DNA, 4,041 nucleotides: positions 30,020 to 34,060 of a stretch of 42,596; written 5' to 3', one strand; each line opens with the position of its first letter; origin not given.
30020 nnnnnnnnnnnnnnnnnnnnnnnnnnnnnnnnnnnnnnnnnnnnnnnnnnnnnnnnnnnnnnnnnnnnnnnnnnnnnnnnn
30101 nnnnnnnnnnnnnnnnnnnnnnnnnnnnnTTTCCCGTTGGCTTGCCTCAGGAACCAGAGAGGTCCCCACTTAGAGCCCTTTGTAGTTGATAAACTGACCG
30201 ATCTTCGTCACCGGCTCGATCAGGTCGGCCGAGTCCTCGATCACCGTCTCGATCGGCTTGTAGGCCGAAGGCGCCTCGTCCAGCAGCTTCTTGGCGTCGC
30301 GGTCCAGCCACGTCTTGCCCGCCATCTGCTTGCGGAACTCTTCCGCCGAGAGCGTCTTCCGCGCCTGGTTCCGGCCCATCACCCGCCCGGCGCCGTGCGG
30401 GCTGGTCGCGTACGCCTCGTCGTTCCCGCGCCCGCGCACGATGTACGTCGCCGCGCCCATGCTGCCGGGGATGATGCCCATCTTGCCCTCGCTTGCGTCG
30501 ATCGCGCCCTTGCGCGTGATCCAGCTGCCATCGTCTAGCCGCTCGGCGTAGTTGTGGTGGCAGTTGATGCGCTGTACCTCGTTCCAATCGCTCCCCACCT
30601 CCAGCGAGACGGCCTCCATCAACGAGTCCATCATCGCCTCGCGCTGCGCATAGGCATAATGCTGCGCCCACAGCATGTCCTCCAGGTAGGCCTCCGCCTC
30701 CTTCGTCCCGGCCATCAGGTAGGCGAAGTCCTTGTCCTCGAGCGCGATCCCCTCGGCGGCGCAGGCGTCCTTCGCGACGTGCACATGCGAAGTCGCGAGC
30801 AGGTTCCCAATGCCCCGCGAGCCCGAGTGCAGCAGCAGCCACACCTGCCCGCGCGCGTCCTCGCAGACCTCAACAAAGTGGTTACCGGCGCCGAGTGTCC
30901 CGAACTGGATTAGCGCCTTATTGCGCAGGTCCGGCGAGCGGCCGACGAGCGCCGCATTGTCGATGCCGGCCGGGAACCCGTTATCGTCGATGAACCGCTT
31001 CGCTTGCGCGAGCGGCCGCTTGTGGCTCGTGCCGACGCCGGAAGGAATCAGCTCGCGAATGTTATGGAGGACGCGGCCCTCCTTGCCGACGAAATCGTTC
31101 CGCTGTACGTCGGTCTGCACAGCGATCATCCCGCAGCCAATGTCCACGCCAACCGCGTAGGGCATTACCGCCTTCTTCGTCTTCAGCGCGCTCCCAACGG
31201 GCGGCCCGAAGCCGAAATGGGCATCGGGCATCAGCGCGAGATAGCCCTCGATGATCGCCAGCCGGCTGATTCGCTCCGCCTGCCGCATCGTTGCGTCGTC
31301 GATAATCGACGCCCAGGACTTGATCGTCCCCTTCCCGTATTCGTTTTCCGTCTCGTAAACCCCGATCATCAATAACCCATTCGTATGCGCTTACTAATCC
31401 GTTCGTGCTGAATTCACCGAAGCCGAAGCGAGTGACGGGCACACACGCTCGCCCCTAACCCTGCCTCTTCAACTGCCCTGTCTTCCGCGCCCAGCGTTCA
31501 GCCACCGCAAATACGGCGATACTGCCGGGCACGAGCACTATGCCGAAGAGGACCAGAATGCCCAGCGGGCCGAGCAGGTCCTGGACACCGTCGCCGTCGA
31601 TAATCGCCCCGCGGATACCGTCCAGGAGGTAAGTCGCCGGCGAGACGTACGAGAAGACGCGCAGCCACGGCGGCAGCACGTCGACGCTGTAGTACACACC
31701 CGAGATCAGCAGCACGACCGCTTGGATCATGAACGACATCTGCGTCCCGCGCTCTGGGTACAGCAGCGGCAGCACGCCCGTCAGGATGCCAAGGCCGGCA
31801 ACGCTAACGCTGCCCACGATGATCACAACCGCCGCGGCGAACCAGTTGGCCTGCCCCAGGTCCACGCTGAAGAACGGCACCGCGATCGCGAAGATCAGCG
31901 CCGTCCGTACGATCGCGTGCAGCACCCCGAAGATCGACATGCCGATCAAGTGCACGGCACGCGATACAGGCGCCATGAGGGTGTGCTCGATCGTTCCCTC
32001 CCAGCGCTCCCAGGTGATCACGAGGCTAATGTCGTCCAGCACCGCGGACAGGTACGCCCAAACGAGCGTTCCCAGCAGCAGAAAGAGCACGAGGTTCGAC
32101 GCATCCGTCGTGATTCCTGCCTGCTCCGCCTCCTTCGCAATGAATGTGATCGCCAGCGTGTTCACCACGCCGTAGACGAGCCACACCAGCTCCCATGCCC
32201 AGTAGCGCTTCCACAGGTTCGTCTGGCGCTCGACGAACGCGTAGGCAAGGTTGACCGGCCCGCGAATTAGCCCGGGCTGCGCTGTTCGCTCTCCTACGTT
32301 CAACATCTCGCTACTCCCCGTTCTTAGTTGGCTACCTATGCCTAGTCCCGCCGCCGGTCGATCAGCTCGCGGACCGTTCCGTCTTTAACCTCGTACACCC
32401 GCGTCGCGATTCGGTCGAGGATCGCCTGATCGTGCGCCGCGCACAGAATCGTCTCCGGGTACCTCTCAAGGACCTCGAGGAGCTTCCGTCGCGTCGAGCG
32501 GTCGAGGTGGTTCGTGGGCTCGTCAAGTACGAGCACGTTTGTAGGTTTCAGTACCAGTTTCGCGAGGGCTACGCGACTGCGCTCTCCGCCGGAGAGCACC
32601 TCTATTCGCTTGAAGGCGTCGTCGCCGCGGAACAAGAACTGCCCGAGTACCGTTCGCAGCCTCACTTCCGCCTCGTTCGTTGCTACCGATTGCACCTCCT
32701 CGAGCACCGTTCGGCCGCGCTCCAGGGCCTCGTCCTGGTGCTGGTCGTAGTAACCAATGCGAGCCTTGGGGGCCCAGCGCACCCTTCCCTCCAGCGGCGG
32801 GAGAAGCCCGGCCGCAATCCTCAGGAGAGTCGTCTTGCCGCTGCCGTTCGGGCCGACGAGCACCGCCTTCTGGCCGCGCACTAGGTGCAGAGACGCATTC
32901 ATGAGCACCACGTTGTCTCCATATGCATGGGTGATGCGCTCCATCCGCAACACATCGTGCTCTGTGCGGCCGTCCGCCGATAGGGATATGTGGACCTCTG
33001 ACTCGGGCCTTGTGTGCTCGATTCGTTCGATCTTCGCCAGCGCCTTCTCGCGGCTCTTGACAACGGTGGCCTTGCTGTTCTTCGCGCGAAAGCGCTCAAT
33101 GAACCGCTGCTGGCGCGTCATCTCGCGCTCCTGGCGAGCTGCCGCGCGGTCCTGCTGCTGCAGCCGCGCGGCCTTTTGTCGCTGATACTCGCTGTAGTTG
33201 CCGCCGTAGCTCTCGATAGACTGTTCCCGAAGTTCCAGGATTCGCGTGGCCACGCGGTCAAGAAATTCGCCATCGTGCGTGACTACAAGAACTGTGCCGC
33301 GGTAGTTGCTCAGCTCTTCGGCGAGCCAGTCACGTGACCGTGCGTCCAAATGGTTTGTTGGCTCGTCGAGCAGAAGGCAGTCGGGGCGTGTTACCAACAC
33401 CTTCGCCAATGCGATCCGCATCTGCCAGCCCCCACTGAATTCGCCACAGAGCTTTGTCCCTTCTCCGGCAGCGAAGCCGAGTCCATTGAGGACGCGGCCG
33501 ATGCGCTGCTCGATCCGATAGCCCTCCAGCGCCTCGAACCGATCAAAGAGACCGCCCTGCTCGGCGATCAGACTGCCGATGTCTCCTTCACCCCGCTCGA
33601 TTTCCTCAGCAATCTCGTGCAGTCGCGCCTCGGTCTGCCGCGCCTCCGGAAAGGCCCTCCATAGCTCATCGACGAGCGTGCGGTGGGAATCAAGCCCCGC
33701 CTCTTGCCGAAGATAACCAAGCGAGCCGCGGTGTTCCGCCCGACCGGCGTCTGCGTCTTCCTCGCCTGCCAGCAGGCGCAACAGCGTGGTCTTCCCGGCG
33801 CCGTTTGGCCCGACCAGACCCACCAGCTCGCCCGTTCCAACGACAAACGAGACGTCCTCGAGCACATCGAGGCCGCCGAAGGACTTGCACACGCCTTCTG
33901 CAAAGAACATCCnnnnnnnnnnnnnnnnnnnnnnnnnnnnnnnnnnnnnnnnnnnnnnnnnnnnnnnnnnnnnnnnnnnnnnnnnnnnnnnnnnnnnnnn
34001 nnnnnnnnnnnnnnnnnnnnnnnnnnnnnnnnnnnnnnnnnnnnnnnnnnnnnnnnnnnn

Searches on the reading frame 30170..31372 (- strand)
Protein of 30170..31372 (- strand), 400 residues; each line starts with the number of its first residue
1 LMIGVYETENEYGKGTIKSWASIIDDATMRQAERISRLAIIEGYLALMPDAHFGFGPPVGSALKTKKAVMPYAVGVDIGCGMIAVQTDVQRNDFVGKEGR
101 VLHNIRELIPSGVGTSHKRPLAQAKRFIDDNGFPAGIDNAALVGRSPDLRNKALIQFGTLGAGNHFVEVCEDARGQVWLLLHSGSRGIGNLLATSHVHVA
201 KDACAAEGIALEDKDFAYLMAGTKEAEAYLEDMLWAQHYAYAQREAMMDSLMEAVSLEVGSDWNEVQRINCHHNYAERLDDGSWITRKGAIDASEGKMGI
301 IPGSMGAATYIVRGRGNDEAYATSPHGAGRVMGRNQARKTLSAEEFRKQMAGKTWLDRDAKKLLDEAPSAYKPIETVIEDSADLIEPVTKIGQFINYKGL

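Call 77: search_protein_families(library=pfam, proteins=[window:30170-31372:-], max_evalue=0.00001)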
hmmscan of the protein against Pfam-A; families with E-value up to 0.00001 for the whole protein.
window:30170-31372:- (400 aa): 1 family
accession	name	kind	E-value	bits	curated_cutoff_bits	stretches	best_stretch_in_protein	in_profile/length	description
PF01139.22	RtcB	-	4.3e-99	333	27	1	31-399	1-426/426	tRNA-splicing ligase RtcB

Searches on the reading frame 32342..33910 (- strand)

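Call 77: search_protein_families(library=pfam, proteins=[window:32342-33910:-], max_evalue=0.00001)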
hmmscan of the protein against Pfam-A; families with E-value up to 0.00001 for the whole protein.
window:32342-33910:- (522 aa): 9 families
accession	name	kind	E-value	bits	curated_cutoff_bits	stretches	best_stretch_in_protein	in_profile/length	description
PF00005.33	ABC_tran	-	1.1e-53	181.9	25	2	17-186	1-137/137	ABC transporter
PF12848.13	ABC_tran_Xtn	-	4.3e-22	78.4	25.9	1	225-304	1-81/85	ABC transporter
PF13304.12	AAA_21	-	4.7e-22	79.9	27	0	349-369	2-22/304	AAA domain, putative AbiEii toxin, Type IV TA system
PF02463.25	SMC_N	-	7.9e-14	52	40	0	436-506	134-209/220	RecF/RecN/SMC N terminal domain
PF13476.12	AAA_23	-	1.6e-07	32.6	27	0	20-47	15-39/201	AAA domain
PF13401.12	AAA_22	-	2.8e-07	31.4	27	0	31-106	9-77/130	AAA domain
PF13555.12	AAA_29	-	6.2e-07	29.5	27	0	346-363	23-39/61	P-loop containing region of AAA domain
PF00004.35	AAA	-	3.3e-06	28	21.2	0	32-51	3-22/131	ATPase family associated with various cellular activities (AAA)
PF13238.12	AAA_18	-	3.9e-06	27.8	29.4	0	351-509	3-116/128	AAA domain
